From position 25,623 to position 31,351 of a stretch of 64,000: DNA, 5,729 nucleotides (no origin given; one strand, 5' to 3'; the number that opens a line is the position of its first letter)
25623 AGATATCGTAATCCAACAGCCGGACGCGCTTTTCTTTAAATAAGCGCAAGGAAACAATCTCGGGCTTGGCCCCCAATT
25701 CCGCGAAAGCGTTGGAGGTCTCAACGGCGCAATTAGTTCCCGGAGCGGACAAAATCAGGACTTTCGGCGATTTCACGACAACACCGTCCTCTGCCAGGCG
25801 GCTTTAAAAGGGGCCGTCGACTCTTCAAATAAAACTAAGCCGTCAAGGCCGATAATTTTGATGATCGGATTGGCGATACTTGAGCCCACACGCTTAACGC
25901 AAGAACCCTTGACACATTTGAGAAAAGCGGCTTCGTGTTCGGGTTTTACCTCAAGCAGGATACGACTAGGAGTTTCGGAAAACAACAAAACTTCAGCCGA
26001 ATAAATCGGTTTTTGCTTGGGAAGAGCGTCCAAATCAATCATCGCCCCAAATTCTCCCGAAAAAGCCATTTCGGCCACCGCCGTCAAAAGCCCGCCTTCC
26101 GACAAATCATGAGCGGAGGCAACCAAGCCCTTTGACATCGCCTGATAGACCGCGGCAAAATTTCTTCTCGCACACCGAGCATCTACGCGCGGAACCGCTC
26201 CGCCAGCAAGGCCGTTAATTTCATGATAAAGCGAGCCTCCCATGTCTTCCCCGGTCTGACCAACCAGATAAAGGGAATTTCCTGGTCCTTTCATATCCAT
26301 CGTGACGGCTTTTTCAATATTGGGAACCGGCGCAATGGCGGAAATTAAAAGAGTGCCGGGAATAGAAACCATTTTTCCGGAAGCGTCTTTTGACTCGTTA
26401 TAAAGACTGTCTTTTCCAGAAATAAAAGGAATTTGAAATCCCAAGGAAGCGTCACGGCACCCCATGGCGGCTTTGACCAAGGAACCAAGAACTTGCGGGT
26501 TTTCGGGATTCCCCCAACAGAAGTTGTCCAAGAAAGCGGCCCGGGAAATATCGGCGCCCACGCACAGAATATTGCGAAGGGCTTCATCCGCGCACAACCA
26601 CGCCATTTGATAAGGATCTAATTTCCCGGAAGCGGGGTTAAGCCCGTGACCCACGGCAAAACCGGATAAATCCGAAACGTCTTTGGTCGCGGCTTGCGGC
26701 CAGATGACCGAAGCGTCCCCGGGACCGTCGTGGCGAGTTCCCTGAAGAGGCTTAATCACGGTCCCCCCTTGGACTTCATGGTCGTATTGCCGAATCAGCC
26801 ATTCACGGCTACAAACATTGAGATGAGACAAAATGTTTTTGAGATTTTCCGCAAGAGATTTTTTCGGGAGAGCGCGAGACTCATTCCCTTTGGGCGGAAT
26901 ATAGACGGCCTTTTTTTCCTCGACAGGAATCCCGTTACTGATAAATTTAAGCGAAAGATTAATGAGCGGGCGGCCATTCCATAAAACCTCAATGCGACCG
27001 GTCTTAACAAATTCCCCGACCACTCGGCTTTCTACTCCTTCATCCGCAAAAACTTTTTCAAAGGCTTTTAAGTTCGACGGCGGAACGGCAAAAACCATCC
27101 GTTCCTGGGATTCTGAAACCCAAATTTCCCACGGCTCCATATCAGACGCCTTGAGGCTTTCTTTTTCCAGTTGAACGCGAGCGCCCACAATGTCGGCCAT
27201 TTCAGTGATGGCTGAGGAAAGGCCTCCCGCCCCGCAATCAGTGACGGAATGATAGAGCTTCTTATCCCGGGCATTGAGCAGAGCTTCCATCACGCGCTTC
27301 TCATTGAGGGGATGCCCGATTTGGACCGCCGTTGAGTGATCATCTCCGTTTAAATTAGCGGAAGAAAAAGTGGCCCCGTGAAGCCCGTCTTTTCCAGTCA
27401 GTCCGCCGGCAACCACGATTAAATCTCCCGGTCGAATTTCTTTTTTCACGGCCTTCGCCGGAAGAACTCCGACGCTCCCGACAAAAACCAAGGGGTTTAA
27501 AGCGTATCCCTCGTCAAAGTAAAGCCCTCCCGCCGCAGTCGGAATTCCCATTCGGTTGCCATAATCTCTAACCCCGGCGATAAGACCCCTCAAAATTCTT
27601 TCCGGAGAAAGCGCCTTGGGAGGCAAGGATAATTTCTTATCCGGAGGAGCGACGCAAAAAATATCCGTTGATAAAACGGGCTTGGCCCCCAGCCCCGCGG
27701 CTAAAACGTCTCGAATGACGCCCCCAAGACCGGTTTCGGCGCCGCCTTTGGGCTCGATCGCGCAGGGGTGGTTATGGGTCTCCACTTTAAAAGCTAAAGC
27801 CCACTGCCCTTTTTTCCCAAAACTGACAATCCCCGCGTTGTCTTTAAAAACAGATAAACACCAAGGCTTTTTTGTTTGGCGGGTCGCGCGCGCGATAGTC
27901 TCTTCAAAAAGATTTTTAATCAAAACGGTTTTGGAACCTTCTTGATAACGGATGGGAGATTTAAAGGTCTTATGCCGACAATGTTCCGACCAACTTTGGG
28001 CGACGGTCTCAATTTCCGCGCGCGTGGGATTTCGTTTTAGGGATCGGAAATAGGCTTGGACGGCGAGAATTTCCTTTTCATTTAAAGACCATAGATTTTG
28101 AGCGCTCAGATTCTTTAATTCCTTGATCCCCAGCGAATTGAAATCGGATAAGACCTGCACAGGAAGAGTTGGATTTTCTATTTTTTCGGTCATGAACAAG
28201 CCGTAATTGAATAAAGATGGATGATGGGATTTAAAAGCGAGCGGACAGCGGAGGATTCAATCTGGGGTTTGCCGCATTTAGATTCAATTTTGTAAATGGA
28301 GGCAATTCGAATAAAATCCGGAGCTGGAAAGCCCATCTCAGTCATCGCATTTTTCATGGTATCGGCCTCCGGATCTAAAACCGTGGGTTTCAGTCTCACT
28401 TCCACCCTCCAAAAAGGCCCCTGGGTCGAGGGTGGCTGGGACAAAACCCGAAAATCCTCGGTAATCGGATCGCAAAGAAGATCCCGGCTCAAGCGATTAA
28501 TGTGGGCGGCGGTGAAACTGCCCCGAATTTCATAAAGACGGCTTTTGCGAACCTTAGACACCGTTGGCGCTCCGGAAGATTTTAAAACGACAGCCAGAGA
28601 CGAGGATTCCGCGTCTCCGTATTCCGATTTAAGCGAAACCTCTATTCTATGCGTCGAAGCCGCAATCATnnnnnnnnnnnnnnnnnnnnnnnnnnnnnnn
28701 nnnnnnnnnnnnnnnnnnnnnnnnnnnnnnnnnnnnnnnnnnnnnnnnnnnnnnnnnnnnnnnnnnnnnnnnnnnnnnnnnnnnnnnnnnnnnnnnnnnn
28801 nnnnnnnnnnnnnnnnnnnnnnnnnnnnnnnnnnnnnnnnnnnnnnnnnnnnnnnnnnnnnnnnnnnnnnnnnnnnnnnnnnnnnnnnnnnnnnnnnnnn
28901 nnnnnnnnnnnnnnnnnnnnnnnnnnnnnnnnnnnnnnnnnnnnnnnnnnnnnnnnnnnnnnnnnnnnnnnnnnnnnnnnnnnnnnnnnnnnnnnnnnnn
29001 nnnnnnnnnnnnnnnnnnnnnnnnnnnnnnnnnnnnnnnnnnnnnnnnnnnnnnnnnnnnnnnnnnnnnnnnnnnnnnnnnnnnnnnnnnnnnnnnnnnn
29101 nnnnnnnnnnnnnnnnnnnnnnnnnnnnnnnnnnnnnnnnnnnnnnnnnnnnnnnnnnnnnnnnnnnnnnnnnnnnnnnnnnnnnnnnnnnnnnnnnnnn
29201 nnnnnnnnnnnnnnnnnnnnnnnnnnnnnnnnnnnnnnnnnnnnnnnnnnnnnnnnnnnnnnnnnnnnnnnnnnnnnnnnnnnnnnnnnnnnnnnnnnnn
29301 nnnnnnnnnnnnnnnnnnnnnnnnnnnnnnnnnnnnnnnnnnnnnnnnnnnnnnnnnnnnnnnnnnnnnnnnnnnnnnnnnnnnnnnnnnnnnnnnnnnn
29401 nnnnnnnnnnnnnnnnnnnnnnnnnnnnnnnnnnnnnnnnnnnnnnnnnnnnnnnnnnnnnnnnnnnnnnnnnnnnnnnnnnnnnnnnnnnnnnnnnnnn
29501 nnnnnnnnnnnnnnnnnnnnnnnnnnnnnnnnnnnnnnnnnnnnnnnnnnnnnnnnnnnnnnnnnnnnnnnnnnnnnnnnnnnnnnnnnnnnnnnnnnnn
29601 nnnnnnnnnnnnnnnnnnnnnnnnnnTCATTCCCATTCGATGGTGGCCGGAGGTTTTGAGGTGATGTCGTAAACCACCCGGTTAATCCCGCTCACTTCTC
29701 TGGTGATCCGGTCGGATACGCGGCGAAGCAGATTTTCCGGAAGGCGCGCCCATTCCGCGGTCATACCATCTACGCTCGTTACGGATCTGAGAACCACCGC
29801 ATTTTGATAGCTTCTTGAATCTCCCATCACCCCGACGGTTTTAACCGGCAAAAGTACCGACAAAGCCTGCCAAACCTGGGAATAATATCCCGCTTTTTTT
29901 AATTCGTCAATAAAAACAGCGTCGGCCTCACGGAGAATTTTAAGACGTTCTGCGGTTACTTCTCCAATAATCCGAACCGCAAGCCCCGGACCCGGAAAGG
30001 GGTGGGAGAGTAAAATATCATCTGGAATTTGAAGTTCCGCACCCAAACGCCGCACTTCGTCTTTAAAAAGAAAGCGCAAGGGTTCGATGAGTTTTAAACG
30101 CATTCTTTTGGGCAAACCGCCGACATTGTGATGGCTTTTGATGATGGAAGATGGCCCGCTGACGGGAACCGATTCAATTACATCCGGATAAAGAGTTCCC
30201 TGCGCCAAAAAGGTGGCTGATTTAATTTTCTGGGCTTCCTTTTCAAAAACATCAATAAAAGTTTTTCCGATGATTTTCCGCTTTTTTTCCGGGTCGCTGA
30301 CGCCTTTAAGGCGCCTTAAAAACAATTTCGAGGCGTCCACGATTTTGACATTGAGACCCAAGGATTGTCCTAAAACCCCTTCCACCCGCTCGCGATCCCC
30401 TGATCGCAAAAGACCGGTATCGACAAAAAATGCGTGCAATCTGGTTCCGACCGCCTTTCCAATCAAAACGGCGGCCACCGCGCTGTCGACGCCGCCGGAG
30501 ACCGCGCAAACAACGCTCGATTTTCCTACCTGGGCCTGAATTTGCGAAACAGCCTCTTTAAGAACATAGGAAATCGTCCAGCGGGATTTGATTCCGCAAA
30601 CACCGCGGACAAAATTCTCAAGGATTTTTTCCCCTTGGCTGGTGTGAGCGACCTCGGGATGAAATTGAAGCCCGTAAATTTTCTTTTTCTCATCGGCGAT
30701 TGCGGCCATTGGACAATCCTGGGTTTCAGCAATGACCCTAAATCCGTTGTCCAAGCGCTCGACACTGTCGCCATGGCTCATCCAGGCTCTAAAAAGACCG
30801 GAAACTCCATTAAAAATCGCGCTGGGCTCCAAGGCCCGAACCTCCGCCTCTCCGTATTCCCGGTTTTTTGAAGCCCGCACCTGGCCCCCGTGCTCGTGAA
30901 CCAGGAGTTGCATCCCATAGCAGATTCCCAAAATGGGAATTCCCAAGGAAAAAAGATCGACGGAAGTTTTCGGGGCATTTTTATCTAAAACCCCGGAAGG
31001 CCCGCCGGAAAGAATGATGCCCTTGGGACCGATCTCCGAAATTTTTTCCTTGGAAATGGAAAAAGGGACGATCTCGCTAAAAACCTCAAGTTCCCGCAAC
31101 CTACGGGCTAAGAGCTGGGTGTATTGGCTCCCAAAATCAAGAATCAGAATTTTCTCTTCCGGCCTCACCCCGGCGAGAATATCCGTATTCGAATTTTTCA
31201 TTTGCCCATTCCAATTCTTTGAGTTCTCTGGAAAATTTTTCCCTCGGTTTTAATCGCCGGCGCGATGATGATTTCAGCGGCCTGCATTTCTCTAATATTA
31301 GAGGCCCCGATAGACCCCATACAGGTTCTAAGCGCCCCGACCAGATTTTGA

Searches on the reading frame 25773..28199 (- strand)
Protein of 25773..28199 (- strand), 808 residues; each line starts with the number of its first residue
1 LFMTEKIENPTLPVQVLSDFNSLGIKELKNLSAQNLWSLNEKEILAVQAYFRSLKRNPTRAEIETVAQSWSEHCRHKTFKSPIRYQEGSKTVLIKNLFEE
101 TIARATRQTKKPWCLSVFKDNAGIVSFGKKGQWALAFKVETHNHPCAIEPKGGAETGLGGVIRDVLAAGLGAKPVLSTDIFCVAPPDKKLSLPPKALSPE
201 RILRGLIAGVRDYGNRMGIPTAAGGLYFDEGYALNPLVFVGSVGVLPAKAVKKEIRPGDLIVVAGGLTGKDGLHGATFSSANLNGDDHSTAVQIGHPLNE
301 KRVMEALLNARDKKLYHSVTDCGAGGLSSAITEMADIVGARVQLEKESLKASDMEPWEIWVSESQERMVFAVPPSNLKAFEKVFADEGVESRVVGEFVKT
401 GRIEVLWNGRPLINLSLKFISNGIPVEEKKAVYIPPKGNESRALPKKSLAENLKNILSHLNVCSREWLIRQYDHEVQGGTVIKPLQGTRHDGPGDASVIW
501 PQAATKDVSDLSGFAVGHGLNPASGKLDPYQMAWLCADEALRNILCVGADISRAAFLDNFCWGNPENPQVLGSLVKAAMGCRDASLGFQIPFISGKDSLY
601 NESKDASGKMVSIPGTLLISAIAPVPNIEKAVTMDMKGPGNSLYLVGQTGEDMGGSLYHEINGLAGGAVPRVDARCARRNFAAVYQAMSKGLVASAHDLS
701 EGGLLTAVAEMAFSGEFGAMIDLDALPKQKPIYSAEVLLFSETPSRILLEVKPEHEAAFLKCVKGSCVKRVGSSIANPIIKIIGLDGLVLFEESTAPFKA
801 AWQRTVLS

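Call 8: search_protein_families(library=pfam, proteins=[window:25773-28199:-], max_evalue=0.001)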
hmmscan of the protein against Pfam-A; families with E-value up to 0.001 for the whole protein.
window:25773-28199:- (808 aa): 3 families
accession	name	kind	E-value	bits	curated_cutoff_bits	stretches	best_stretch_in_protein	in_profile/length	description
PF02769.27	AIRS_C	-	6.8e-55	185.9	23.1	2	256-407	1-155/156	AIR synthase related protein, C-terminal domain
PF00586.29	AIRS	-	1.5e-26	93.4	24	2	120-245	2-111/112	AIR synthase related protein, N-terminal domain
PF18072.6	FGAR-AT_linker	-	2.5e-16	60.3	26.6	1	28-77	1-50/50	Formylglycinamide ribonucleotide amidotransferase linker domain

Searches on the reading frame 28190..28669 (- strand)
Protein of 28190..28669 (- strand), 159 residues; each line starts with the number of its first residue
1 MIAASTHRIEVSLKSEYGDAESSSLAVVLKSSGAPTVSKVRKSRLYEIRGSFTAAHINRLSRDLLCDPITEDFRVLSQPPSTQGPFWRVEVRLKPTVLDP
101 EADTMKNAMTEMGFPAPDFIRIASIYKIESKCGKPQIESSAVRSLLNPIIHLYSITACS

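Call 8: search_protein_families(library=pfam, proteins=[window:28190-28669:-], max_evalue=0.001)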
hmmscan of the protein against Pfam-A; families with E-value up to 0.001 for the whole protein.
window:28190-28669:- (159 aa): 1 family
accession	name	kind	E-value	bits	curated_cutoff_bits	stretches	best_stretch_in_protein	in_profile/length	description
PF02700.19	PurS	-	2.9e-18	66.2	22.2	2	88-156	3-76/77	Phosphoribosylformylglycinamidine (FGAM) synthase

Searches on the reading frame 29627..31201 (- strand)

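Call 8: search_protein_families(library=pfam, proteins=[window:29627-31201:-], max_evalue=0.001)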
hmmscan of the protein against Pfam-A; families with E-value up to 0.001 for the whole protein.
window:29627-31201:- (524 aa): 4 families
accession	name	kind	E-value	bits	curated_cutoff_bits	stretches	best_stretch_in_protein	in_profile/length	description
PF00117.34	GATase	-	7.4e-47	159.9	22.8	1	19-198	1-187/190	Glutamine amidotransferase class-I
PF00958.27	GMP_synt_C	-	3.6e-42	142.8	27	1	432-523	1-92/92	GMP synthase C terminal domain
PF07722.19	Peptidase_C26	-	1.5e-10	41.6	20.5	1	86-183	104-219/219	Peptidase C26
PF02540.23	NAD_synthase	-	6.4e-08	32.4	21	1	216-289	7-80/242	NAD synthase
